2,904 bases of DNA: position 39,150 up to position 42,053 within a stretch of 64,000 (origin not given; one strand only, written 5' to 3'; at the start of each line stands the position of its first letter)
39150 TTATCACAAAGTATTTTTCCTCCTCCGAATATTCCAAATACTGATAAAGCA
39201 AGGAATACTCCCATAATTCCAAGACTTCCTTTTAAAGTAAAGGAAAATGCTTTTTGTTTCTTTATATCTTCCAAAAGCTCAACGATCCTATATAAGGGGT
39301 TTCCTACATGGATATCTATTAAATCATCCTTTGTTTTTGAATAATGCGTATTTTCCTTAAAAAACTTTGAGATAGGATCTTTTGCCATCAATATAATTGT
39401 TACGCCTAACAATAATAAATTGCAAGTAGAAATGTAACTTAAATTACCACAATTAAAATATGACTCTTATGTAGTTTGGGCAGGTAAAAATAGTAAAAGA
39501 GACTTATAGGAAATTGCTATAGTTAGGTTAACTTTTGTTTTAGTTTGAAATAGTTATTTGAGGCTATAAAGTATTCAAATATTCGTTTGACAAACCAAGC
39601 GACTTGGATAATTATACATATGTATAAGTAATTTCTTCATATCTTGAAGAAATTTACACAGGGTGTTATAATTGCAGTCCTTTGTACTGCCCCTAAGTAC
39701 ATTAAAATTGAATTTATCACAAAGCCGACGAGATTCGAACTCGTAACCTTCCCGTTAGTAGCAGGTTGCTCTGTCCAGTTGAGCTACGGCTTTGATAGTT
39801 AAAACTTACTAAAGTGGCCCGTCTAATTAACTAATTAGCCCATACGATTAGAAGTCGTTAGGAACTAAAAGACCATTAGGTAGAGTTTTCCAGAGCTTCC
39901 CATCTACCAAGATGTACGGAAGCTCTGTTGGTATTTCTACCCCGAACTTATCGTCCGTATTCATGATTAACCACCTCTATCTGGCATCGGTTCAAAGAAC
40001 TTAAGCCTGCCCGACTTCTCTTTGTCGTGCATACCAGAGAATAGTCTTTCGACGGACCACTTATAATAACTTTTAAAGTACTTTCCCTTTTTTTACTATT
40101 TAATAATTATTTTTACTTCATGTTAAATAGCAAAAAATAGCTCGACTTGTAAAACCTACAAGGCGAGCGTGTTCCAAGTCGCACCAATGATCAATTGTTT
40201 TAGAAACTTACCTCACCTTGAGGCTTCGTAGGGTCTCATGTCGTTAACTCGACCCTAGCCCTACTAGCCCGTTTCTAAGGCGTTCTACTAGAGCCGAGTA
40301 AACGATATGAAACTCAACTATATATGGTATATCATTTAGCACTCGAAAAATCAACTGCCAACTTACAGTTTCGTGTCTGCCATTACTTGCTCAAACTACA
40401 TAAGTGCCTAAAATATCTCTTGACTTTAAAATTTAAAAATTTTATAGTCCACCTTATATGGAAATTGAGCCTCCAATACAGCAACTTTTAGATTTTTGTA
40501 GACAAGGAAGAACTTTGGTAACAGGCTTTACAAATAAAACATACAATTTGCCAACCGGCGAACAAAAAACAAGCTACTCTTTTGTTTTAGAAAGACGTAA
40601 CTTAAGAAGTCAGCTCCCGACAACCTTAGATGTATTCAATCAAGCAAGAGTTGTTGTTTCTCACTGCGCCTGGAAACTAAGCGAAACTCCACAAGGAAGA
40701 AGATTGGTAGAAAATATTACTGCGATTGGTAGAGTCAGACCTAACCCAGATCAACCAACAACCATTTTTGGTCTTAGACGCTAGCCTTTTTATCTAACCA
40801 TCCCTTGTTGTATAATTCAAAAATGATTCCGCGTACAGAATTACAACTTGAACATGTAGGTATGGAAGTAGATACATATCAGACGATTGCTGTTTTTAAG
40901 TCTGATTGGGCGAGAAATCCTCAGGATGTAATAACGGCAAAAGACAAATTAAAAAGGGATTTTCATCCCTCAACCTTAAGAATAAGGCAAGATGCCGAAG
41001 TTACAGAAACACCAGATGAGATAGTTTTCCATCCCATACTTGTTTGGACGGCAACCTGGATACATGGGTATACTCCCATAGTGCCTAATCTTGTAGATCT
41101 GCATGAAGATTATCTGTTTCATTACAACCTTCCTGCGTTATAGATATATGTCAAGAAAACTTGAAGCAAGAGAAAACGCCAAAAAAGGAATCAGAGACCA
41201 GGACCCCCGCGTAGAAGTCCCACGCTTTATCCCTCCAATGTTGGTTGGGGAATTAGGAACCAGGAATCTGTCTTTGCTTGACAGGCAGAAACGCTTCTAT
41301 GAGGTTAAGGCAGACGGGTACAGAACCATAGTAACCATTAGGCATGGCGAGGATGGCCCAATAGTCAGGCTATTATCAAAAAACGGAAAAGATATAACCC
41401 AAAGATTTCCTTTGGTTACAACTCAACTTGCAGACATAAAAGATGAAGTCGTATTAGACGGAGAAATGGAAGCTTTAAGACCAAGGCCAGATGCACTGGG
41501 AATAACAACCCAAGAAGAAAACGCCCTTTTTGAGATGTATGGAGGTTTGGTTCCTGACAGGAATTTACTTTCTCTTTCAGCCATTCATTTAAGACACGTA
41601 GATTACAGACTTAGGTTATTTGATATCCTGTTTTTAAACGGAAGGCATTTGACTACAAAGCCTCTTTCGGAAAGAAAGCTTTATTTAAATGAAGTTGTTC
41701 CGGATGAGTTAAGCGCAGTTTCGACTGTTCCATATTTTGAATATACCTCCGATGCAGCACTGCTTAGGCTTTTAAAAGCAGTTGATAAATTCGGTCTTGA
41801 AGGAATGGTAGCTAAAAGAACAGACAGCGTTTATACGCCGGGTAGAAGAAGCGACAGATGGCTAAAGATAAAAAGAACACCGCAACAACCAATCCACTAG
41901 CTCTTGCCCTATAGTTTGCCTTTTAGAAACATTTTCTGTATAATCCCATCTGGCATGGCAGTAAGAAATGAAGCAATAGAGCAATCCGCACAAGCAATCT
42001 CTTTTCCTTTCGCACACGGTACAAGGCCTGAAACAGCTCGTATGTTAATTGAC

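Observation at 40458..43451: Cluster of two unknown small proteins, an NTase-only ATP-dependent DNA ligase and a triple-HTH regulator next to the tRNA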

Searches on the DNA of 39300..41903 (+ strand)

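Call 12: search_rna_families(source=window, start=39300, end=40600, threshold=evalue, max_evalue=10)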
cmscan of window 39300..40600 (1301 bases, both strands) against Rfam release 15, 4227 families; matches with E-value up to 10: 11.
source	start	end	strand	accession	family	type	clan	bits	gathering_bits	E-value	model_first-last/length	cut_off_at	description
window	39720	39793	-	RF00005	tRNA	Gene; tRNA;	CL00001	58.3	29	1.1e-11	1-71/71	no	tRNA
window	39719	39793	+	RF04354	Plastid-ycf2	Cis-reg;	-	25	65.7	0.017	1-75/75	no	Plastid-ycf2 5UTR RNA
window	40201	40441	+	RF02159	PART1_1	Gene; lncRNA;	-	22.8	65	1.5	1-218/218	no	Prostate androgen-regulated transcript 1 conserved region 1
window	39895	39923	+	RF01350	CRISPR-DR41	Gene; CRISPR;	-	21.2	36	0.27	1-29/29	no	CRISPR RNA direct repeat element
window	39313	39393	-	RF02304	TtnuCD29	Gene; snRNA; snoRNA; CD-box;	-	20.6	90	5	1-78/78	no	Tetrahymena snoRNA TtnuCD29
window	40428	40497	+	RF01615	ceN111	Gene; snRNA; snoRNA; CD-box;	-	19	43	2.7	1-70/70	no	Nematode snoRNA ceN111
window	39601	39664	+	RF00160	snoZ159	Gene; snRNA; snoRNA; CD-box;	CL00065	17.6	39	4.9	1-86/86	no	Small nucleolar RNA Z159/U59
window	40326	40379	-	RF00436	UnaL2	Cis-reg;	-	17.5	55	4.9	1-54/54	no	UnaL2 LINE 3' element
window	40095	40171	+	RF00561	SNORA40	Gene; snRNA; snoRNA; HACA-box;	-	17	51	5.9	1-128/128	no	Small nucleolar RNA SNORA40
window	39608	39659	+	RF01472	rli40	Gene; sRNA;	-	13.4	100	1.5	1-263/263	no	Listeria sRNA rli40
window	39582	39655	+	RF01822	RsaJ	Gene; sRNA;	-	11.4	100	8.7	1-287/287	no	RNA Staph. aureus A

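Call 90: search_dna_similar(query=window:39392-41903:+, collection=phages, mode=distant, max_evalue=0.001)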
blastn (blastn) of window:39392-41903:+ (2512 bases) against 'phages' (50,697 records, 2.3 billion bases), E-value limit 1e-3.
Records with a match: 23; places in all: 23; records where one place covers at least 80% of the query: 0.
Best place of each record, by identity: 80-90% 23.
By first word of the organism name: Vibrio 22; Streptomyces 1.
By host as written in the record: Vibrio sp. 4; Vibrio parahaemolyticus 3; Vibrio alginolyticus ATCC 17749 2; Vibrio alginolyticus 2; Vibrio harveyi 2; Vibrio natriegens HER1138 2; Vibrio alginolyticus V1 2; Vibrio alginolyticus NBRC 15630 = ATCC 17749 2; and 4 more.
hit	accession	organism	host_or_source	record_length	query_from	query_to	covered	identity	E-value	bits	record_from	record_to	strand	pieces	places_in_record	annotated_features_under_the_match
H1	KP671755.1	Vibrio phage ValKK3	Vibrio alginolyticus ATCC 17749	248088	337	395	2%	83.1%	1e-5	59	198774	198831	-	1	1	none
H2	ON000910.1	Vibrio phage XZ1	Vibrio alginolyticus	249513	337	395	2%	83.1%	1e-5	59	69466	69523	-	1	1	none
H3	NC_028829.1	Vibrio phage ValKK3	Vibrio alginolyticus ATCC 17749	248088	337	395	2%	83.1%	1e-5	59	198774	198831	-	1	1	none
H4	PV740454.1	Vibrio phage CZ01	Vibrio natriegens Vmax (CCTCC PV ...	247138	337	395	2%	83.1%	1e-5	59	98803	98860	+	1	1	none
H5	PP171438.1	Streptomyces phage Ankus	soil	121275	341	399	2%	81.4%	3e-5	58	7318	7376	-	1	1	record has no annotation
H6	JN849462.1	Vibrio phage phi-pp2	Vibrio parahaemolyticus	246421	337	395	2%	81.4%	4e-4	55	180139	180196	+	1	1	tRNA-Arg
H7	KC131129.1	Vibrio phage VH7D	Vibrio harveyi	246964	337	395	2%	81.4%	4e-4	55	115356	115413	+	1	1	none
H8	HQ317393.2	Vibrio phage nt-1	Vibrio natriegens HER1138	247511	337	395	2%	81.4%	4e-4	55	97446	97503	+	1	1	none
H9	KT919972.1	Vibrio phage phi-Grn1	Vibrio alginolyticus V1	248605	337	395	2%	81.4%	4e-4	55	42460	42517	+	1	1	tRNA-Arg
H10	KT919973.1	Vibrio phage phi-ST2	Vibrio alginolyticus V1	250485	337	395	2%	81.4%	4e-4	55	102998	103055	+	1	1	tRNA-Arg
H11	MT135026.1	Vibrio phage V09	Vibrio parahaemolyticus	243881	337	395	2%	81.4%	4e-4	55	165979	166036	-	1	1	tRNA-Arg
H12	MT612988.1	Vibrio phage vB_ValM_R10Z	Vibrio alginolyticus NBRC 15630 = ATCC ...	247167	337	395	2%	81.4%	4e-4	55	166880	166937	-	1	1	none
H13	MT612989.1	Vibrio phage vB_ValM_R11Z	Vibrio alginolyticus NBRC 15630 = ATCC ...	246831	337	395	2%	81.4%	4e-4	55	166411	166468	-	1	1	none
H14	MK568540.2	Vibrio phage Va3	Vibrio alginolyticus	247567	337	395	2%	81.4%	4e-4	55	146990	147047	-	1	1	none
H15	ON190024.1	Vibrio phage PVA8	Vibrio sp.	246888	337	395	2%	81.4%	4e-4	55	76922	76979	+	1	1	none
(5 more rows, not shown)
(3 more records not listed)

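Call 91: search_dna_similar(query=window:39392-41903:+, collection=plasmids, mode=distant, max_evalue=0.001)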
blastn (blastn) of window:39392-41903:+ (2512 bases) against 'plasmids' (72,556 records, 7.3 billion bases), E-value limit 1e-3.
Records with a match: 3; places in all: 3; records where one place covers at least 80% of the query: 0.
Best place of each record, by identity: 80-90% 3.
By first word of the organism name: Tritonibacter 2; Ruegeria 1.
By predicted mobility (MOB-suite, as given by PLSDB): non-mobilizable 3.
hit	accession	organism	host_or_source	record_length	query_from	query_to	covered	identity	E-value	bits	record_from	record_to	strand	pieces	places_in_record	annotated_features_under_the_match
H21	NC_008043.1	Ruegeria sp. TM1040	-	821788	341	398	2%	81.0%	4e-4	56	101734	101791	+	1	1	none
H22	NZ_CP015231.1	Tritonibacter mobilis F1926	cell culture,seawater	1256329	341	398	2%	81.0%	4e-4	56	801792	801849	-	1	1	record has no annotation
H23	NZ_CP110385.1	Tritonibacter mobilis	-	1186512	341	398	2%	81.0%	4e-4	56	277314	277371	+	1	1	record has no annotation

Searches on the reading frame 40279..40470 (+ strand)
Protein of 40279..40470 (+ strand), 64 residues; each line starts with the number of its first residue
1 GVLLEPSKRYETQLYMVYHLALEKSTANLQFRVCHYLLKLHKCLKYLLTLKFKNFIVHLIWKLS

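Call 108: search_protein_families(library=pfam, proteins=[window:40279-40470:+], max_evalue=10)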
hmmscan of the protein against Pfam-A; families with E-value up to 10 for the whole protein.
seq(64 aa): 0 families
